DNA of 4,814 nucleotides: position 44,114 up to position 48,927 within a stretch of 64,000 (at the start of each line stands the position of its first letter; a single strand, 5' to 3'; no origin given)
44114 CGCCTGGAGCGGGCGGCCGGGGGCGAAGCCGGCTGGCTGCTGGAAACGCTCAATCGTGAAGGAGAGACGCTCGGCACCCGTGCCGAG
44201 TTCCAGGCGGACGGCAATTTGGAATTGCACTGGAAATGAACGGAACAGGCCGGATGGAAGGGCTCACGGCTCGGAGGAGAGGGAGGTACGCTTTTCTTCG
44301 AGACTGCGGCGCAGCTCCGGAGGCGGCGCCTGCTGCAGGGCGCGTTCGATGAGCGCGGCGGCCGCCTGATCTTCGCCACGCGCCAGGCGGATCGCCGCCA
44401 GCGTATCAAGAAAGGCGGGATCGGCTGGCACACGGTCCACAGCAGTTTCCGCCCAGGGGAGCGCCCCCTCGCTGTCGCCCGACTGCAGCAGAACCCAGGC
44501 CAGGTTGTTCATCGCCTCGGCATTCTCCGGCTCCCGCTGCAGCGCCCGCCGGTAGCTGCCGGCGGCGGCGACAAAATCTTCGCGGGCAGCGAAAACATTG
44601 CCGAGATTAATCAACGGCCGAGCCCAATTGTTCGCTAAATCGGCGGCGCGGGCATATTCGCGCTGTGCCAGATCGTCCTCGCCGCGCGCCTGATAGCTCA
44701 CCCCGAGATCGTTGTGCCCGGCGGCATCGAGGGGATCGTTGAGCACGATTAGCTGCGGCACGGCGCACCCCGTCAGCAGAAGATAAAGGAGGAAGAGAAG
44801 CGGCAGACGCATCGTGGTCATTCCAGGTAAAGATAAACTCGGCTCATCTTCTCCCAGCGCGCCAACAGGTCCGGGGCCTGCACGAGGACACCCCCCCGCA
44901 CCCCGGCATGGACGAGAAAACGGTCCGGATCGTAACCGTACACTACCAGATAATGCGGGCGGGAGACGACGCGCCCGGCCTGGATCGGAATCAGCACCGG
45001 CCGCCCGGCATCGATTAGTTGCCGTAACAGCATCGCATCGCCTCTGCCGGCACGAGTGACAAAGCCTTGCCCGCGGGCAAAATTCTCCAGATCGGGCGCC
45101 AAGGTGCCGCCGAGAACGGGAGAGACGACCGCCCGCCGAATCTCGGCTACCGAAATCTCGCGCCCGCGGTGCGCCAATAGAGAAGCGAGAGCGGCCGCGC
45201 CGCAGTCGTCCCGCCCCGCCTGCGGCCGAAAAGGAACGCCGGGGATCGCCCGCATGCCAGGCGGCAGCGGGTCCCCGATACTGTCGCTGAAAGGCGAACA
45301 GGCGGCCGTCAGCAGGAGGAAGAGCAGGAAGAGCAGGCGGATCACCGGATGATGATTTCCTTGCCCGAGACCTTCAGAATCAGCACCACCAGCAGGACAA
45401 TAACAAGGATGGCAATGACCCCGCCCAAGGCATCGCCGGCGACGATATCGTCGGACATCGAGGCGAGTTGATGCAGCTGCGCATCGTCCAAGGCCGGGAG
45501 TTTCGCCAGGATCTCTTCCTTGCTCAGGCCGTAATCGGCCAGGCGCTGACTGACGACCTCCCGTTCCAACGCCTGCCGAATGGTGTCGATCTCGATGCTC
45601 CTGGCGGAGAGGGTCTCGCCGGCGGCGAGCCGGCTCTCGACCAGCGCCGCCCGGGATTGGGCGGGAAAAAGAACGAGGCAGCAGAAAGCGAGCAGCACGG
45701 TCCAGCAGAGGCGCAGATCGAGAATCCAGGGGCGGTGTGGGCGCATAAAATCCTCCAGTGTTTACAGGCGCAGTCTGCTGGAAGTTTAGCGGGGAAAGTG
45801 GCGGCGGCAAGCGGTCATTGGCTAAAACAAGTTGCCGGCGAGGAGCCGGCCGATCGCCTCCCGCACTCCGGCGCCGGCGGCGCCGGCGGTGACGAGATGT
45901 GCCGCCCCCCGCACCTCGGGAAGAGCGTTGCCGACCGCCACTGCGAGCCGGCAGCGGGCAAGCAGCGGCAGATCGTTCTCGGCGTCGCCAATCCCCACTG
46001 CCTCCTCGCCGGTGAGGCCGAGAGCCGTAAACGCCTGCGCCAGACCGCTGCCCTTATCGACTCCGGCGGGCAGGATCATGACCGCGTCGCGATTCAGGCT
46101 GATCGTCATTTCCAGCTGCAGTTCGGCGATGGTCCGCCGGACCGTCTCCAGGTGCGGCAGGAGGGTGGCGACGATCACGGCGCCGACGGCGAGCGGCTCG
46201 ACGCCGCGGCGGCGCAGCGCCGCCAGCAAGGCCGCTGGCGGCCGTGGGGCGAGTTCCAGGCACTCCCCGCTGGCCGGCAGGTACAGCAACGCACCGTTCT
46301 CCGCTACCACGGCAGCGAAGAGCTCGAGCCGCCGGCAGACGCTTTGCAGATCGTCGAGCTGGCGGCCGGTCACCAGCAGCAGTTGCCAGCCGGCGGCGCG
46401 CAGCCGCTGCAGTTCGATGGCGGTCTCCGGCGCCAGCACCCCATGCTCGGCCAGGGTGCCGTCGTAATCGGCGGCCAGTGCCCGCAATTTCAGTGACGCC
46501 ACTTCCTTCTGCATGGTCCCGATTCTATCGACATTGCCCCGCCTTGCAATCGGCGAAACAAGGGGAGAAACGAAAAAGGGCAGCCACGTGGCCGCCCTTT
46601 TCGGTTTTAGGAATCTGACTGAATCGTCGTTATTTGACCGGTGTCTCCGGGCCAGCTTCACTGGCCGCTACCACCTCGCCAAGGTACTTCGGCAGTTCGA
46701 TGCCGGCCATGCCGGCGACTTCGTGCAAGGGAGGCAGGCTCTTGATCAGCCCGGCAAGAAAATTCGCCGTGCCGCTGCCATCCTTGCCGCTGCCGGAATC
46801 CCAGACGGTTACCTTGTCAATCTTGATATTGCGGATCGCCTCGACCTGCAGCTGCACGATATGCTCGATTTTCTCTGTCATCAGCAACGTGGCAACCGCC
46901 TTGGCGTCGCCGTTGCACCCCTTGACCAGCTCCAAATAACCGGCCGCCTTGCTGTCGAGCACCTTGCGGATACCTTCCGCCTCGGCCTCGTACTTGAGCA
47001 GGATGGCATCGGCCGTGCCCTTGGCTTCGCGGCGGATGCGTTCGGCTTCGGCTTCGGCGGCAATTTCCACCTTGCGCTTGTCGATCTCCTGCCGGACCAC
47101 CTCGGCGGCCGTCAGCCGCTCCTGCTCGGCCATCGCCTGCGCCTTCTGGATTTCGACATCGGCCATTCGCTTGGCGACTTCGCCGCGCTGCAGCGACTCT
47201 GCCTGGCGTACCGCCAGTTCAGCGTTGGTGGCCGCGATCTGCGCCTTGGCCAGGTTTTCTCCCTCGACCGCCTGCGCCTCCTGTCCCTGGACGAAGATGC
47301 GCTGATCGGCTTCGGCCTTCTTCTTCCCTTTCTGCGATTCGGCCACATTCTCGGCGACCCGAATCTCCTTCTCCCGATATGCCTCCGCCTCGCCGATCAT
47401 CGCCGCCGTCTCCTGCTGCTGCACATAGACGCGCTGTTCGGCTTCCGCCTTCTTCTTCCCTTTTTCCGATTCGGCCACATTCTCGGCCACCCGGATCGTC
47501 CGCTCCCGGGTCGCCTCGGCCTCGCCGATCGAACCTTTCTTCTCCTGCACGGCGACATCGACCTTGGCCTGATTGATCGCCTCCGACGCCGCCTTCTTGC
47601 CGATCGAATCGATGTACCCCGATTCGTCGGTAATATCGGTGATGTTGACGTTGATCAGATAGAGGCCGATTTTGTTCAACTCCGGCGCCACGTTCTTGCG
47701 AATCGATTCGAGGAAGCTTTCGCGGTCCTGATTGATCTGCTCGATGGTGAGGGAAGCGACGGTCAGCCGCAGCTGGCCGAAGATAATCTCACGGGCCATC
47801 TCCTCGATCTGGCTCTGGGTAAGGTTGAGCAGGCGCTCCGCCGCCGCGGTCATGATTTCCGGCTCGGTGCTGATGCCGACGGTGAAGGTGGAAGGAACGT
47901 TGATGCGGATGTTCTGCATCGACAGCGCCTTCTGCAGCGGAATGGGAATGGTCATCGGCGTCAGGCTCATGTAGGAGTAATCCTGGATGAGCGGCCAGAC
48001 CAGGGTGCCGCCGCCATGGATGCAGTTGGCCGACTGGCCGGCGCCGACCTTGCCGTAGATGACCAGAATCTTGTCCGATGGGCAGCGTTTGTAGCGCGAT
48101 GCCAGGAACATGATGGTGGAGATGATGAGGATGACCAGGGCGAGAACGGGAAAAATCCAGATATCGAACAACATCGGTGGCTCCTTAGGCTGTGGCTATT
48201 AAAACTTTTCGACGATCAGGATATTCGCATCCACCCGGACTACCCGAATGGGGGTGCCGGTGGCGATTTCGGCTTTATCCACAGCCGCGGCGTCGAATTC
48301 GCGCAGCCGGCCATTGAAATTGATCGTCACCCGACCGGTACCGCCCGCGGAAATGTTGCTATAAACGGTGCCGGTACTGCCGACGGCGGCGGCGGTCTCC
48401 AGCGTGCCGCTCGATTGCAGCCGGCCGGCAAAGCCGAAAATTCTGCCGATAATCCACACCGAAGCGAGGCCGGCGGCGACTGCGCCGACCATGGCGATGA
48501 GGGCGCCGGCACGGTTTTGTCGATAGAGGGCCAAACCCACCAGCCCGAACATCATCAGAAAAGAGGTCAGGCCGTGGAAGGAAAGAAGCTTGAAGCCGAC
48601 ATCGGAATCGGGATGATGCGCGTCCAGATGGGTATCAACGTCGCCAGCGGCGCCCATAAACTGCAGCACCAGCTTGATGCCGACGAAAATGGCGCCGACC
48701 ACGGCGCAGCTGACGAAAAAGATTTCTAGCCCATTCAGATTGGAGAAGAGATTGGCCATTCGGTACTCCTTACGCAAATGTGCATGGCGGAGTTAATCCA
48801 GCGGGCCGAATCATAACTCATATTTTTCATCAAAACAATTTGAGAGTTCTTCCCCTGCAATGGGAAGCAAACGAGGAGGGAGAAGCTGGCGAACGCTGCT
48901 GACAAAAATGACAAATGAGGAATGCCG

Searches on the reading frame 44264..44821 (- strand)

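Call 4: search_protein_families(library=pfam, proteins=[window:44264-44821:-], max_evalue=0.01)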
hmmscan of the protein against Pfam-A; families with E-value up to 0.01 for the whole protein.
window:44264-44821:- (185 aa): 15 families
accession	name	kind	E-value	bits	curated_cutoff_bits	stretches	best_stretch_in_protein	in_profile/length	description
PF07719.23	TPR_2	-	1.6e-16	59.4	27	2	68-100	2-34/34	Tetratricopeptide repeat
PF13432.12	TPR_16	-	1.1e-12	48.5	32.7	1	72-135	2-65/65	Tetratricopeptide repeat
PF13431.12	TPR_17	-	5.5e-12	45.4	24.4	1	90-121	2-33/34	Tetratricopeptide repeat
PF13176.12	TPR_7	-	7.6e-12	44.8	27.9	0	70-101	2-35/36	Tetratricopeptide repeat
PF14559.12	TPR_19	-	1.1e-11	45.3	25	2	79-144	3-68/68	Tetratricopeptide repeat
PF00515.34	TPR_1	-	4.9e-11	42.4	27.8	1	68-100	2-34/34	Tetratricopeptide repeat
PF13424.12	TPR_12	-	1.4e-10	41.6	30.1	2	34-95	4-73/77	Tetratricopeptide repeat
PF13428.12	TPR_14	-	4.3e-10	39.7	23.5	1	70-108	4-42/44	Tetratricopeptide repeat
PF13374.12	TPR_10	-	1.1e-06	28.9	27.5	1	101-130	2-31/42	Tetratricopeptide repeat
PF23914.1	TPR_CcmH_CycH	-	1.1e-05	25.8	42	1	72-168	55-154/158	Cytochrome c-type biogenesis protein H TPR domain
PF13181.12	TPR_8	-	1.1e-05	25.6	25.7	0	101-129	1-29/34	Tetratricopeptide repeat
PF17874.7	TPR_MalT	-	1.3e-05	25.1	45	1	100-174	203-279/336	MalT-like TPR region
PF13429.12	TPR_15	-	0.00015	21.8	26.2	0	84-117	163-196/280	Tetratricopeptide repeat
PF13414.12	TPR_11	-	0.00015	21.8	26.8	1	74-115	1-42/42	TPR repeat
PF07721.20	TPR_4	-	0.0011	19.8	27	1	102-125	2-25/26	Tetratricopeptide repeat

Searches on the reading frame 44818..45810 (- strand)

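Call 4: search_protein_families(library=pfam, proteins=[window:44818-45810:-], max_evalue=0.01)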
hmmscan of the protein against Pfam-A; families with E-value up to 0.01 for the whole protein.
window:44818-45810:- (330 aa): 2 families
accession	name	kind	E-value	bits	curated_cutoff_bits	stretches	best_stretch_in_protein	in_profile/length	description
PF03412.21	Peptidase_C39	-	3.4e-08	33.8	22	1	194-322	4-124/133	Peptidase C39 family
PF13529.12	Peptidase_C39_2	-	2.3e-05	25.4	24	1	192-301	3-140/143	Peptidase_C39 like family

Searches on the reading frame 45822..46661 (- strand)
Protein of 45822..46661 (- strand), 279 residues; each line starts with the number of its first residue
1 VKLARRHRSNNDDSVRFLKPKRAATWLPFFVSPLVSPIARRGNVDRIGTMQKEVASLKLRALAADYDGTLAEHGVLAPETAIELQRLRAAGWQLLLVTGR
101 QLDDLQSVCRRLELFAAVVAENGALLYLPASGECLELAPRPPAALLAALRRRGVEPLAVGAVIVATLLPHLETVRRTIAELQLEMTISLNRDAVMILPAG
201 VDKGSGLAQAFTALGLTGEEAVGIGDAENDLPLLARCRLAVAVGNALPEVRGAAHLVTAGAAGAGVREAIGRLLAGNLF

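Call 4: search_protein_families(library=pfam, proteins=[window:45822-46661:-], max_evalue=0.01)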
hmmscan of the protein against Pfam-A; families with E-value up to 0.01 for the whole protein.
window:45822-46661:- (279 aa): 4 families
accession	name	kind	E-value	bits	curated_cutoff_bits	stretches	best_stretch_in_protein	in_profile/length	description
PF08282.18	Hydrolase_3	-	5.5e-26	92.3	20.9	2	185-270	170-255/255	haloacid dehalogenase-like hydrolase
PF00702.32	Hydrolase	-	5.6e-09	37.1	26.4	1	137-236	97-189/191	haloacid dehalogenase-like hydrolase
PF05116.19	S6PP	-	7.3e-08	32.7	20.3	1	171-250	133-214/247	Sucrose-6F-phosphate phosphohydrolase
PF12710.13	HAD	-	7.6e-05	23.6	27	0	17-121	22-130/189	haloacid dehalogenase-like hydrolase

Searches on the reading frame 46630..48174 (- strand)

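Call 54: search_protein_families(library=pfam, proteins=[window:46630-48174:-], max_evalue=0.01)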
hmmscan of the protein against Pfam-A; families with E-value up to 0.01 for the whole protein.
window:46630-48174:- (514 aa): 1 family
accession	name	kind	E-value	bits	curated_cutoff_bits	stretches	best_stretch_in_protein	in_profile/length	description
PF01145.31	Band_7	-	8.2e-28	98.1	23.6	1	33-212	5-176/176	SPFH domain / Band 7 family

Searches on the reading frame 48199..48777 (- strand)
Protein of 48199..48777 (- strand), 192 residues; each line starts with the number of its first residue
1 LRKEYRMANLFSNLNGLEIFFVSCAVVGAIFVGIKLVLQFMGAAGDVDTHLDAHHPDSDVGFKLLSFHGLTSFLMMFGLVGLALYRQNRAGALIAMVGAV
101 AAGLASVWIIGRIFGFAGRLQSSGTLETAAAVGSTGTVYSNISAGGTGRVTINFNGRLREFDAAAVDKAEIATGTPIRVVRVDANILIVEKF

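Call 54: search_protein_families(library=pfam, proteins=[window:48199-48777:-], max_evalue=0.01)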
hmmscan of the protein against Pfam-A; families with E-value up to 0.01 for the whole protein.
window:48199-48777:- (192 aa): 1 family
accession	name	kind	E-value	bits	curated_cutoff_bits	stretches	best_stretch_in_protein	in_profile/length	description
PF01957.25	NfeD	-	2.3e-06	28.1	29.1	1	130-191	3-57/57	NfeD-like C-terminal, partner-binding domain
